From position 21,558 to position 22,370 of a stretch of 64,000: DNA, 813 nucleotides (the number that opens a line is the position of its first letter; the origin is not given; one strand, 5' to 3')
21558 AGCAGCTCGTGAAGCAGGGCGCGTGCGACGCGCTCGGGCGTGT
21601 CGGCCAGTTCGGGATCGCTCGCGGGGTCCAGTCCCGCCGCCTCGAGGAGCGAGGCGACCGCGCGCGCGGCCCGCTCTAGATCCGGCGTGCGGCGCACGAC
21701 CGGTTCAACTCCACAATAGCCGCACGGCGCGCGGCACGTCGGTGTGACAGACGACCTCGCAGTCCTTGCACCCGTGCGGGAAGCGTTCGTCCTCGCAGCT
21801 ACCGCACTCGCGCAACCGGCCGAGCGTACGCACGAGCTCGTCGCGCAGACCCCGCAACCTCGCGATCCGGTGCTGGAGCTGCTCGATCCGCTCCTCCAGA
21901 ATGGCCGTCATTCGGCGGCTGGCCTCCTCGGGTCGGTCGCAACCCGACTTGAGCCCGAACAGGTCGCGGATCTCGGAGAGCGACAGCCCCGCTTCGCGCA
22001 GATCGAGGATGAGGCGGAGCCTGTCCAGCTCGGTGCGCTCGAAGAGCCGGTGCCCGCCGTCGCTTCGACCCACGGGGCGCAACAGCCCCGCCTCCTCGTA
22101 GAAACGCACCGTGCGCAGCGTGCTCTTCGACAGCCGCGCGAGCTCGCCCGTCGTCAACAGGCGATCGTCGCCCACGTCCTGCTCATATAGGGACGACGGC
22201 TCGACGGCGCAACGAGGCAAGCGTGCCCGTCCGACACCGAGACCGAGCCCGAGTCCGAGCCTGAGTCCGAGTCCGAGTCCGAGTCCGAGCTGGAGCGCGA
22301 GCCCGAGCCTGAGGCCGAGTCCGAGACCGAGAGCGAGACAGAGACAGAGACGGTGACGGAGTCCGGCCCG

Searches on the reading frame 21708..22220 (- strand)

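Call 9: search_protein_families(library=pfam, proteins=[window:21708-22220:-])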
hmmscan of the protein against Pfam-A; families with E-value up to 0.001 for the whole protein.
window:21708-22220:- (171 aa): 4 families
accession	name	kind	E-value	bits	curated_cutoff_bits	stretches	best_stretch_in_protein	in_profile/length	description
PF13411.12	MerR_1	-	6.1e-17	61.9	21.6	1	23-88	2-66/69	MerR HTH family regulatory protein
PF09278.17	MerR-DNA-bind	-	1.1e-14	55.3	25.4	1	65-130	1-63/65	MerR, DNA binding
PF00376.29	MerR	-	1.8e-12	47.3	28.2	1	23-60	1-38/38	MerR family regulatory protein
PF12728.13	HTH_17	-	0.00039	21.1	27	1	21-67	1-45/51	Helix-turn-helix domain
